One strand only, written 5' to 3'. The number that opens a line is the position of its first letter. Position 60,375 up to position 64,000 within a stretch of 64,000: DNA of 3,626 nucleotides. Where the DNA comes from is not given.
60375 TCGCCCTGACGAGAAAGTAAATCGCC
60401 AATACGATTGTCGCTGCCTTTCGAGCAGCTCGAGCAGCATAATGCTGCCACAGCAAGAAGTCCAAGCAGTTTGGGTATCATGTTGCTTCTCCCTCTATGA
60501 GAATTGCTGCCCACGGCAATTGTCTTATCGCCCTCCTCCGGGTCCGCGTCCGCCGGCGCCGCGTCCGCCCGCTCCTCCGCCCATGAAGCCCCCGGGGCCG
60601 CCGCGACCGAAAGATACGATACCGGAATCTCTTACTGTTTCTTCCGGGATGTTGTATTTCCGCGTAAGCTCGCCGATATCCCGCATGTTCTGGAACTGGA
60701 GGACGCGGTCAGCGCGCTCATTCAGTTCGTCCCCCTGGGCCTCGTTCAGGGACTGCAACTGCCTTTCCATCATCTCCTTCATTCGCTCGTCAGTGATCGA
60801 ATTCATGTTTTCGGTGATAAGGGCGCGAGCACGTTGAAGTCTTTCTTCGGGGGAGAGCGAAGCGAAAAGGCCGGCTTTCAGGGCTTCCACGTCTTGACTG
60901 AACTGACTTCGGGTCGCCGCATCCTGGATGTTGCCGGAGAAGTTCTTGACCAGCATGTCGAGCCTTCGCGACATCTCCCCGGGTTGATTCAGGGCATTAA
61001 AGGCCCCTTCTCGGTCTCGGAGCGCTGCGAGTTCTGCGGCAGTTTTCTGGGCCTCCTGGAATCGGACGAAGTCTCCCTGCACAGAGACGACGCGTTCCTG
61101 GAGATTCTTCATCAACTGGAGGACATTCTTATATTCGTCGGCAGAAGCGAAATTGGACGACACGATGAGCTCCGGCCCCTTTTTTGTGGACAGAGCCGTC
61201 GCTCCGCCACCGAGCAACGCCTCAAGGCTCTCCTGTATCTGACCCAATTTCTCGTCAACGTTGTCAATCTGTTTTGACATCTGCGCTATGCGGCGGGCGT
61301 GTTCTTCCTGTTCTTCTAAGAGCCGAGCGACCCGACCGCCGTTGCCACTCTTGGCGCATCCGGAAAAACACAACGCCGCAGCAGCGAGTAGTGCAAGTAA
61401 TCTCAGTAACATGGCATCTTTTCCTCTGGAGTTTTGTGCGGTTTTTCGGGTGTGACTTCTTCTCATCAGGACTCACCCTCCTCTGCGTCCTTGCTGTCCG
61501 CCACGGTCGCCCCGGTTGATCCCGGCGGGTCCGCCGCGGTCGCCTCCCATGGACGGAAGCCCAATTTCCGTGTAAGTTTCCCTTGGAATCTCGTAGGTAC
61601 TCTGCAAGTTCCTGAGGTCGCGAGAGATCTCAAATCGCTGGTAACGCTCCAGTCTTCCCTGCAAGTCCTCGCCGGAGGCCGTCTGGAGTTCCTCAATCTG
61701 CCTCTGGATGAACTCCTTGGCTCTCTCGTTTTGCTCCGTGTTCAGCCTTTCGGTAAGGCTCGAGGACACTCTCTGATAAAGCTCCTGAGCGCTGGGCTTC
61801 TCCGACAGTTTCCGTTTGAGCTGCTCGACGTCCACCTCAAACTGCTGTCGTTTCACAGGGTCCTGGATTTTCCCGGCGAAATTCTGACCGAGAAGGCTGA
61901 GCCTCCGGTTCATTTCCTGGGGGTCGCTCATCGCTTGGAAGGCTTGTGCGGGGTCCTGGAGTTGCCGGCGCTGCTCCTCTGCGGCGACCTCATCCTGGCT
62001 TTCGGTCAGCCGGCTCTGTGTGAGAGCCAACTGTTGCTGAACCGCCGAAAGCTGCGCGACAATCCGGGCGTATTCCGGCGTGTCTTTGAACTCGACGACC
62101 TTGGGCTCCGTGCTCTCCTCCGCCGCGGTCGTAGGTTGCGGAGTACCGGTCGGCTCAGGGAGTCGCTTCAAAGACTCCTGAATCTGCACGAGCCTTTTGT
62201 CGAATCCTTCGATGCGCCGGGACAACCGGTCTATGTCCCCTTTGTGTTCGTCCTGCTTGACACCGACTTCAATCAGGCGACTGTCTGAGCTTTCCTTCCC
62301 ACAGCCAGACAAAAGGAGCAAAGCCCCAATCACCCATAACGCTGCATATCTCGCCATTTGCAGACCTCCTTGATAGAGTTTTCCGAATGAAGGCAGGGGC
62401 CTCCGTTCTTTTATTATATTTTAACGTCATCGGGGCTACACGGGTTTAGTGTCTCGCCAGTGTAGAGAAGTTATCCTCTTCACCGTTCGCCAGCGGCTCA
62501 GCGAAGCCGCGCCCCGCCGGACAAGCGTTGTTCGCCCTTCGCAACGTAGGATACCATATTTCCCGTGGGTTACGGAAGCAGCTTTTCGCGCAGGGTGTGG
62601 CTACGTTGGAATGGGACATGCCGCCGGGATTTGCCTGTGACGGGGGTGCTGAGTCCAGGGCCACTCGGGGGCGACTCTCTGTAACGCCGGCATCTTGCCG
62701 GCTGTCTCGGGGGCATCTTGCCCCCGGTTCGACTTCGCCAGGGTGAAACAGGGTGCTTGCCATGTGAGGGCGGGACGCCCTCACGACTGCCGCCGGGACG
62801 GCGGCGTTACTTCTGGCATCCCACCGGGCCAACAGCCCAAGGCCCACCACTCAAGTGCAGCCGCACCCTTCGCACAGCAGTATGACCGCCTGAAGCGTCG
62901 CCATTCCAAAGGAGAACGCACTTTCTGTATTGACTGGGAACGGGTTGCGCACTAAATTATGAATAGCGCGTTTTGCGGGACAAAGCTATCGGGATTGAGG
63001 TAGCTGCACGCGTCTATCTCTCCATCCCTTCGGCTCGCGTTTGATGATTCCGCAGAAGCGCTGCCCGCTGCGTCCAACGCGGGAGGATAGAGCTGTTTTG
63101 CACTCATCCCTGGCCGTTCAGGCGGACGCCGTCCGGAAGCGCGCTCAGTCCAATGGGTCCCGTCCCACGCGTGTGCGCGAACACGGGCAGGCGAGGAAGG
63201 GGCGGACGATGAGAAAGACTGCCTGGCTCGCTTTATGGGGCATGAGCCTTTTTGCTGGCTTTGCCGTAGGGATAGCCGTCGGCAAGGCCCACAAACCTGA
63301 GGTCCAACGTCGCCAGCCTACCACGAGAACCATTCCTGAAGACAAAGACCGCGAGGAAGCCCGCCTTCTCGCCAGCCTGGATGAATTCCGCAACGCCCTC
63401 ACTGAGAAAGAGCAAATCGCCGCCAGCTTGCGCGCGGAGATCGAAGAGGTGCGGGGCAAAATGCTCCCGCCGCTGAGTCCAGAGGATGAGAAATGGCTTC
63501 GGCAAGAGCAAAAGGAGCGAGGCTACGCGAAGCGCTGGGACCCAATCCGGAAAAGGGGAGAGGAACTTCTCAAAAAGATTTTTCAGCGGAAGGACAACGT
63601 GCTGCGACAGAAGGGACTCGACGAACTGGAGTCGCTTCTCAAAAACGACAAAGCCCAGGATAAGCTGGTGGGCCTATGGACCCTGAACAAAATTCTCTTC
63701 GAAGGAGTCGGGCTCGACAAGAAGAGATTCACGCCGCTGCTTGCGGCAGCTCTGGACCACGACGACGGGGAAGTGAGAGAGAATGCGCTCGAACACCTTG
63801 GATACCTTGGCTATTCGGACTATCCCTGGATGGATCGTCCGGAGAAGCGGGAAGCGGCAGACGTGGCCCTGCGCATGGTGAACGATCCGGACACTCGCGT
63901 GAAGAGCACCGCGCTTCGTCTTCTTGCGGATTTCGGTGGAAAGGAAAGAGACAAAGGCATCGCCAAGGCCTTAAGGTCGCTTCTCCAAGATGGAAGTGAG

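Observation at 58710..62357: Four tandem paralogous coiled-coil lipoproteins with RGG/GGPGG tails: candidate undescribed envelope complex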

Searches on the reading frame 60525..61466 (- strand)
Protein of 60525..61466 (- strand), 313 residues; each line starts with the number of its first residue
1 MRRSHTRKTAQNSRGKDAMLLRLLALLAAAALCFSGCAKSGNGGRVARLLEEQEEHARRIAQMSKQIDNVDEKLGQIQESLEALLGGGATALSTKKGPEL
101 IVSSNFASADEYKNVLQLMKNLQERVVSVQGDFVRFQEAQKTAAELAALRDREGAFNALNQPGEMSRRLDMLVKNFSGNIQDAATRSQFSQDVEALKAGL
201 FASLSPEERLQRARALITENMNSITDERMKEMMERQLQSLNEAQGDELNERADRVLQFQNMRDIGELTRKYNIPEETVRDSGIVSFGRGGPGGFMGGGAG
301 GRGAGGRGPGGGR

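Call 4: search_protein_families(library=pfam, proteins=[window:60525-61466:-], max_evalue=1)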
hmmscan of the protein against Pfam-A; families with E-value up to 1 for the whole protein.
window:60525-61466:- (313 aa): 9 families
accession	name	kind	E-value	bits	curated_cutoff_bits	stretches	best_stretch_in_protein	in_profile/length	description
PF08824.15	Serine_rich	-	0.0076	16.6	26.9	0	46-85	21-60/157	Serine rich protein interaction domain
PF25481.1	Nucleoprot-TPR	-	0.012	16.1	27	1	46-84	35-73/80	Nucleoprotein TPR-like domain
PF04513.17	Baculo_PEP_C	-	0.23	12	38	1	60-94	33-67/140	Baculovirus polyhedron envelope protein, PEP, C terminus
PF08623.16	TIP120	-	0.33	11.2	25.9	0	161-196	95-130/166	TATA-binding protein interacting (TIP20)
PF11236.13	DUF3037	-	0.35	11.5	22.6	0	136-203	50-116/118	Protein of unknown function (DUF3037)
PF13023.12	HD_3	-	0.38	11.1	22.5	0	25-79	91-134/165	HD domain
PF09720.15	Unstab_antitox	-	0.44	11.1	23.3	0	203-254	1-40/54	Putative addiction module component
PF07889.17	DUF1664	-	0.49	10.9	34.6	0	45-83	67-105/124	Protein of unknown function (DUF1664)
PF05531.17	NPV_P10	-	0.71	10.8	29.8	0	59-82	43-66/75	Nucleopolyhedrovirus P10 protein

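Call 5: search_protein_families(library=ncbifam, proteins=[window:60525-61466:-], max_evalue=1)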
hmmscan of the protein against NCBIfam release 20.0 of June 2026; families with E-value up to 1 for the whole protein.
window:60525-61466:- (313 aa): 2 families
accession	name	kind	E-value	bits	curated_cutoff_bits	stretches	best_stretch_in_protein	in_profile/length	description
NF041916.1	RING_SCO0854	equivalog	0.033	12.4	600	1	117-206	368-457/842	MXAN_6230/SCO0854 family RING domain-containing protein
NF052320.1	Cbp1_fam_LP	subfamily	0.79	9.2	90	1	25-84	5-69/286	Cbp1 family collagen-binding glycoprotein adhesin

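Call 77: search_protein_families(library=phrogs, proteins=[window:60525-61412:-], max_evalue=0.01)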
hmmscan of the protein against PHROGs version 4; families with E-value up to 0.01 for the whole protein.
window:60525-61412:- (295 aa): 1 family
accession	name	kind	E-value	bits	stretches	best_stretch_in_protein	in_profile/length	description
phrog_1193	-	other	0.005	17.8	0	30-68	17-56/76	hemolysin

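Call 78: search_protein_families(library=padloc, proteins=[window:60525-61412:-], max_evalue=0.01)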
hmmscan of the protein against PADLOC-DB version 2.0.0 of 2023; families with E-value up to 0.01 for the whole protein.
window:60525-61412:- (295 aa): 2 families
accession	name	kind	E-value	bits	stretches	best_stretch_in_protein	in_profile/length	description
PDLC03859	LmuB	-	7.5e-05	20.1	1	37-216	343-487/611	-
PDLC01044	Csa3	-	0.0019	16.1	0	206-261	116-167/194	Type I-A associated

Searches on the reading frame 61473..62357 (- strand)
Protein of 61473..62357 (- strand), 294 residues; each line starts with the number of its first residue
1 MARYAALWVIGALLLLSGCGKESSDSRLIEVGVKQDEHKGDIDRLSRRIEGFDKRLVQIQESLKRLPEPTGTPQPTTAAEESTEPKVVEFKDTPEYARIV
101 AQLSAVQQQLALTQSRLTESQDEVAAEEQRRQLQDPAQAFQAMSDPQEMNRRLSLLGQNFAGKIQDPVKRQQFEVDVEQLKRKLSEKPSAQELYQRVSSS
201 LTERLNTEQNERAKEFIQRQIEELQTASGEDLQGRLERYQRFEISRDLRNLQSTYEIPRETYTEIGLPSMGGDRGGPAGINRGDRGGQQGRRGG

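Call 4: search_protein_families(library=pfam, proteins=[window:61473-62357:-], max_evalue=1)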
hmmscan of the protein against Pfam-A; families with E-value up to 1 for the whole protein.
window:61473-62357:- (294 aa): 4 families
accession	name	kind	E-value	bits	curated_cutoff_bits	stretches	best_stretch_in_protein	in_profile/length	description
PF03961.19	FapA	-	0.0039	17.3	31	1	20-121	136-230/272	Flagellar Assembly Protein A beta solenoid domain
PF04286.17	DUF445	-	0.05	13.9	33.8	1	149-237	203-290/368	Protein of unknown function (DUF445)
PF25398.1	CUX1_N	-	0.073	13.5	27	1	102-171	18-84/116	CUX1-like, N-terminal tRNA-binding arm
PF10779.14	XhlA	-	0.89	10.2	34.7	0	27-67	5-45/67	Haemolysin XhlA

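Call 5: search_protein_families(library=ncbifam, proteins=[window:61473-62357:-], max_evalue=1)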
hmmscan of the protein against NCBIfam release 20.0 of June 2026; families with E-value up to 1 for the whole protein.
window:61473-62357:- (294 aa): 3 families
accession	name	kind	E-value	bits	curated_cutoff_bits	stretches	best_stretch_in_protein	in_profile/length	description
NF053715.1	TP0584_fam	equivalog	0.0032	16.4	125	1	99-249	280-422/465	TP0584 family protein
NF047847.2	SS_mature_LptM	equivalog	0.53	10.4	27.7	1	7-20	8-21/31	LPS translocon maturation chaperone LptM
NF008438.0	PRK11281.1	equivalog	0.97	7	991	0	34-227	74-268/1113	mechanosensitive channel MscK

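Call 77: search_protein_families(library=phrogs, proteins=[window:61473-62357:-], max_evalue=0.01)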
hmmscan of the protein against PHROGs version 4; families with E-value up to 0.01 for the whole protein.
window:61473-62357:- (294 aa): 0 families

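Call 78: search_protein_families(library=padloc, proteins=[window:61473-62357:-], max_evalue=0.01)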
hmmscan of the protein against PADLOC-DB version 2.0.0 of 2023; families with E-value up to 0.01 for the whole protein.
window:61473-62357:- (294 aa): 0 families

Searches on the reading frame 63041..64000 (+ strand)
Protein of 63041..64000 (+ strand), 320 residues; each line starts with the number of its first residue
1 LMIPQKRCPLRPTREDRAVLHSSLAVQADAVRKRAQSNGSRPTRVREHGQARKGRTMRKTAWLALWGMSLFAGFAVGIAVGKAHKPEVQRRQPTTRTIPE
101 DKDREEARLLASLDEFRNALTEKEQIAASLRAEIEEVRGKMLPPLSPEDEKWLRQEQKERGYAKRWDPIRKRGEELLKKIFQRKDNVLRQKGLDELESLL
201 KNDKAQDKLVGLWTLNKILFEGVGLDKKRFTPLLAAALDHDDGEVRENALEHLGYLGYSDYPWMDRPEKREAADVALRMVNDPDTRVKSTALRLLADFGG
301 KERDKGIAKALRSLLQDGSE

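Call 21: search_protein_families(library=pfam, proteins=[window:63041-64000:+], max_evalue=0.01)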
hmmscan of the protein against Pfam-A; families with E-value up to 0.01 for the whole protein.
window:63041-64000:+ (320 aa): 4 families
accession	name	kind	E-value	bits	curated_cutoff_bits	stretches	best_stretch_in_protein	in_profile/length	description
PF13646.12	HEAT_2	-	4.2e-09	37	27.7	1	232-318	3-74/88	HEAT repeats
PF02985.28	HEAT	-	4.3e-06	26.9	23.5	0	232-256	3-27/31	HEAT repeat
PF05524.18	PEP-utilisers_N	-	0.00035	21.1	24.4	1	75-136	6-69/121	PEP-utilising enzyme, N-terminal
PF13513.12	HEAT_EZ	-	0.0079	17.2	27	0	230-256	29-55/55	HEAT-like repeat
